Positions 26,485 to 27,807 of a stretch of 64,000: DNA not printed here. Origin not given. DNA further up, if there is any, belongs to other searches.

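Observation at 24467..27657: Radical-SAM / secreted Cys-rich-tail protein / Hsp33 in one translationally coupled operon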

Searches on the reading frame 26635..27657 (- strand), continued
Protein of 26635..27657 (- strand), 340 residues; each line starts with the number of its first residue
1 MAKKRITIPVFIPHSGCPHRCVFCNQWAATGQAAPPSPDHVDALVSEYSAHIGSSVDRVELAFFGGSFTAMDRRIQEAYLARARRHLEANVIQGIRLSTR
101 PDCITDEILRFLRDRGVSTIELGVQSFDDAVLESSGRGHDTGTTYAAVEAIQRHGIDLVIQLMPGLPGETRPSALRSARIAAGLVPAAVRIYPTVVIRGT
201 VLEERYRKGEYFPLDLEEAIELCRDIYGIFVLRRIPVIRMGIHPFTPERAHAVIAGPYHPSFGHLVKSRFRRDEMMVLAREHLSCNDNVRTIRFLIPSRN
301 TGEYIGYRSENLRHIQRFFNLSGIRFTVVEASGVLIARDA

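Call 15: find_encoding_contigs(protein=P0039, flank=7000, max_places=2)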
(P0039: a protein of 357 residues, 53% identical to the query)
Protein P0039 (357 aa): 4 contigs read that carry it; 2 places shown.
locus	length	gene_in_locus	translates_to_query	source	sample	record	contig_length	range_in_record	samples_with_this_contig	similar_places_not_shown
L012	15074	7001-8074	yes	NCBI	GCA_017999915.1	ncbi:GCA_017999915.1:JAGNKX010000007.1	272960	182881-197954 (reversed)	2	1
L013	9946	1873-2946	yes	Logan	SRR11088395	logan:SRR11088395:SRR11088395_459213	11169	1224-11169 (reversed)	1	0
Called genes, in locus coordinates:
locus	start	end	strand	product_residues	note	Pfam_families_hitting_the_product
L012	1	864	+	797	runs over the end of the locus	PF01588:tRNA_bind, PF03483:B3_4, PF03484:B5, PF17759:tRNA_synthFbeta, PF03147:FDX-ACB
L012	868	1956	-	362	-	PF01590:GAF, PF13185:GAF_2, PF00990:GGDEF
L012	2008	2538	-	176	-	PF01928:CYTH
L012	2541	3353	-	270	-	PF10646:Germane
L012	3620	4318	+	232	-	PF01135:PCMT, PF13847:Methyltransf_31 (weak)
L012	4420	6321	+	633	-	-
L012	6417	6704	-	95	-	PF09723:Zn_ribbon_8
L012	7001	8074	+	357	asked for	PF04055:Radical_SAM, PF16199:Radical_SAM_C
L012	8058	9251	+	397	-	-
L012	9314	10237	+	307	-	PF01430:HSP33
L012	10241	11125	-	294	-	PF02754:CCG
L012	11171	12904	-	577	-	PF13746:Fer4_18 (faint), PF13183:Fer4_8, PF13534:Fer4_17 (weak), PF12838:Fer4_7 (weak), PF13183:Fer4_8, PF13187:Fer4_9, PF13237:Fer4_10 (weak), PF13534:Fer4_17, +2 more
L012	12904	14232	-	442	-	PF00890:FAD_binding_2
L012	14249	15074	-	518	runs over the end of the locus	PF01266:DAO, PF01494:FAD_binding_3 (faint), PF07992:Pyr_redox_2 (faint)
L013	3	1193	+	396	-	?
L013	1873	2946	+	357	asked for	PF04055:Radical_SAM, PF16199:Radical_SAM_C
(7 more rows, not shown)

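Call 17: find_encoding_contigs(protein=P0120, flank=7000, max_places=2)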
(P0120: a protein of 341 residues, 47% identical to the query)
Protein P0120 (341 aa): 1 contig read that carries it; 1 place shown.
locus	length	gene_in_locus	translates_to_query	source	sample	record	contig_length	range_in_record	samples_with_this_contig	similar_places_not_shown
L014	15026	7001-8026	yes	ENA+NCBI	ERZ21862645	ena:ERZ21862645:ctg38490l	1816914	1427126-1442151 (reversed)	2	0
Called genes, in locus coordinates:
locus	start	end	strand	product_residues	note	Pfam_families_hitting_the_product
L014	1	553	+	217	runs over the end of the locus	PF08447:PAS_3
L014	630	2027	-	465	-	PF00135:COesterase, PF20434:BD-FAE, PF07859:Abhydrolase_3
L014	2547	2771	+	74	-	-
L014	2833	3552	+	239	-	PF01135:PCMT, PF13847:Methyltransf_31 (weak)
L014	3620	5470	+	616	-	-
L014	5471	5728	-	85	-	PF09723:Zn_ribbon_8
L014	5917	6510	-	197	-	PF01205:Impact_N, PF09186:DUF1949 (weak)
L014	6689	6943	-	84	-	PF12636:DUF3781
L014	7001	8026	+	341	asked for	PF04055:Radical_SAM, PF16199:Radical_SAM_C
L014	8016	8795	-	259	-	PF00149:Metallophos, PF13277:YmdB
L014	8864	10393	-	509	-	PF12072:RNase_Y_N, PF00013:KH_1, PF22891:KH_PNO1_2nd (weak), PF01966:HD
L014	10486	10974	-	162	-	PF01467:CTP_transf_like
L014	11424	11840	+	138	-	PF01894:YjbQ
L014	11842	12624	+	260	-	PF01026:TatD_DNase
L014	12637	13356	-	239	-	PF28294:FcpB (faint)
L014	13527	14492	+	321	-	PF00072:Response_reg (weak)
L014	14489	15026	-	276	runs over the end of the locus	-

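Call 18: find_encoding_contigs(protein=P0081, flank=7000, max_places=2)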
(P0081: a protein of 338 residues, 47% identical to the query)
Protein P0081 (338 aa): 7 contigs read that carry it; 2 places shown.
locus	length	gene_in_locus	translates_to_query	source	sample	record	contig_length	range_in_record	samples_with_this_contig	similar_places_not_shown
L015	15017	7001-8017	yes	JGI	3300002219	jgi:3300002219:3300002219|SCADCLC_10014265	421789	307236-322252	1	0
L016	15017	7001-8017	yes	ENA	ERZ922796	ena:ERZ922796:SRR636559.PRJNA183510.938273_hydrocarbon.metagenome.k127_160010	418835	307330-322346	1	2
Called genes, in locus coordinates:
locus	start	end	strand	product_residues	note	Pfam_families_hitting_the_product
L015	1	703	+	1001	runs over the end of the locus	PF25293:Beta-prop_EMC1_N (faint), PF04773:FecR (weak), PF08308:PEGA (weak), PF13360:PQQ_2, PF13570:Beta-prop_ACSF4, PF13360:PQQ_2, PF13570:Beta-prop_ACSF4, PF13360:PQQ_2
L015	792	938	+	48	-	-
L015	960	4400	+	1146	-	PF02811:PHP, PF07733:DNA_pol3_alpha, PF17657:DNA_pol3_finger, PF14579:HHH_6, PF01336:tRNA_anti-codon (weak)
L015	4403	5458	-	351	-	-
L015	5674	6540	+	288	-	PF02569:Pantoate_ligase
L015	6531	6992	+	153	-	-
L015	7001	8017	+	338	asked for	PF04055:Radical_SAM, PF16199:Radical_SAM_C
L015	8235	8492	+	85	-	PF09723:Zn_ribbon_8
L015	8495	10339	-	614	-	-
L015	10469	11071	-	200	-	PF01135:PCMT, PF13489:Methyltransf_23 (weak), PF13847:Methyltransf_31, PF08241:Methyltransf_11 (weak), PF13649:Methyltransf_25 (weak)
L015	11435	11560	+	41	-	-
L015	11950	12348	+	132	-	-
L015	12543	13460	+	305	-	PF16745:RsgA_N, PF03193:RsgA_GTPase, PF01926:MMR_HSR1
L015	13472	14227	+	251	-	PF00005:ABC_tran, PF13304:AAA_21 (faint)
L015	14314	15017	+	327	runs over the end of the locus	PF00294:PfkB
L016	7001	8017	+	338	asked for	PF04055:Radical_SAM, PF16199:Radical_SAM_C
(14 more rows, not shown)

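Call 69: search_protein_families(library=padloc, proteins=[window:26635-27657:-], max_evalue=0.001)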
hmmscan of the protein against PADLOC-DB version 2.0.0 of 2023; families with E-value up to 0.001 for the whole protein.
window:26635-27657:- (340 aa): 1 family
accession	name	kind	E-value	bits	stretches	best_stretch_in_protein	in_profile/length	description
PDLC04689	PDC-M51A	-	2.4e-08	31.2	1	15-205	191-373/420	-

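Call 71: predict_structure(alignment_id=A6)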
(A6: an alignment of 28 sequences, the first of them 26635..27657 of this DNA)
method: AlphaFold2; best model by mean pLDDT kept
length: 340 residues; sequences in the alignment: 28
mean_pLDDT: 92.4   pTM: 0.90
mean pLDDT of the five models: 92.4, 92.3, 92.2, 89.3, 88.8
residues with pLDDT >= 90: 266; 70-90: 59; 50-70: 13; < 50: 2
segments of 3 or more residues with pLDDT < 50: none
pLDDT, mean of each block of 10 residues (from residue 1): 81 71 75 83 93 89 86 93 97 95 96 98 97 92 98 98 97 99 98 93 95 97 99 96 81 92 96 98 90 95 94 97 96 84
secondary structure, 60 per line:
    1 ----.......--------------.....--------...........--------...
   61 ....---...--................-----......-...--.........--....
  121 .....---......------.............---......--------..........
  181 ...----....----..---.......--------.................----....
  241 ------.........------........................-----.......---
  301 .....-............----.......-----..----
elements in order: E5-11 H26-30 H39-49 E58-64 H73-88 E94-99 H106-114 E117-125 H129-134 H141-153 E157-162 H171-183 E188-191 H201-207 H216-232 E237-240 H247-252 E253-255 H262-285 E291-297 H301-305 H307-318 E323-329

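Call 73: fold_search(model_id=the predicted structure, library=pdb)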
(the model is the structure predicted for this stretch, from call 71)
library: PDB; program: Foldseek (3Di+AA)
matches with E <= 10: 1857; with E <= 0.001: 155
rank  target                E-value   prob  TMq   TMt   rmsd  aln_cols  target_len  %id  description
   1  8asw_C                1.7e-15  1.00  0.65  0.43   7.8       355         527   19  Cryo-EM structure of yeast Elp123 in complex with alanine tRNA (released 2022-12-07)
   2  8pty_C                2.8e-15  1.00  0.66  0.52   4.0       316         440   22  Cryo-EM structure of human Elp123 in complex with 5'-deoxyadenosine and methionine (released 2024-04-17)
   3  8ptx_C                3.0e-15  1.00  0.66  0.43   4.0       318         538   21  Cryo-EM structure of human Elp123 in complex with tRNA, acetyl-CoA, 5'-deoxyadenosine and methionine (released 2024-04-17)
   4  6qk7_C                5.8e-15  1.00  0.65  0.51   7.9       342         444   20  Elongator catalytic subcomplex Elp123 lobe (released 2019-07-17)
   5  6iad                  2.6e-14  1.00  0.64  0.52   3.6       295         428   22  Apo crystal structure of archaeal Methanocaldococcus infernus Elp3 (del1-54) (released 2019-02-20)
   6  5l7l                  3.1e-14  1.00  0.55  0.48   5.0       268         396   23  Crystal Structure of Elp3 from Dehalococcoides mccartyi (390-407 GSGSG) (released 2016-08-03)
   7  6ia6                  8.4e-14  1.00  0.57  0.51   4.2       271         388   25  Crystal structure of the bacterial Dehalococcoides mccartyi Elp3 with desulfo-CoA (released 2019-02-20)
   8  5l7j                  8.9e-14  1.00  0.56  0.48   4.7       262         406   23  Crystal Structure of Elp3 from Dehalococcoides mccartyi (released 2016-08-03)
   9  8avg_C                1.6e-13  1.00  0.62  0.50   4.0       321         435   24  Cryo-EM structure of mouse Elp123 with bound SAM (released 2022-12-07)
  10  6ia8                  2.8e-13  1.00  0.65  0.52   3.6       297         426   22  Apo crystal structure of archaeal Methanocaldococcus infernus Elp3 (del1-19) (released 2019-02-20)
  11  8asv_C                3.7e-13  1.00  0.62  0.47   4.6       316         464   21  Cryo-EM structure of yeast Elongator complex (released 2022-12-07)
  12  9ccb                  8.5e-10  1.00  0.48  0.40   9.9       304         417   20  X-ray crystal structure of methyl-coenzyme M reductase glutamine methylase (MgmA) from Methanothermobacter marburgensis  (released 2025-01-01)
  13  6wte_A                8.5e-10  1.00  0.49  0.31   9.8       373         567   12  Structure of radical S-adenosylmethionine methyltransferase, TsrM, from Kitasatospora setae with cobalamin and [4Fe-4S (released 2020-12-23)
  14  6wte_B                9.6e-10  1.00  0.46  0.31  10.9       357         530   13  Structure of radical S-adenosylmethionine methyltransferase, TsrM, from Kitasatospora setae with cobalamin and [4Fe-4S (released 2020-12-23)
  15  6wtf_B                1.5e-09  1.00  0.40  0.26   4.7       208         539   14  Structure of radical S-adenosylmethionine methyltransferase, TsrM, from Kitasatospora setae with tryptophan substrate  (released 2020-12-23)
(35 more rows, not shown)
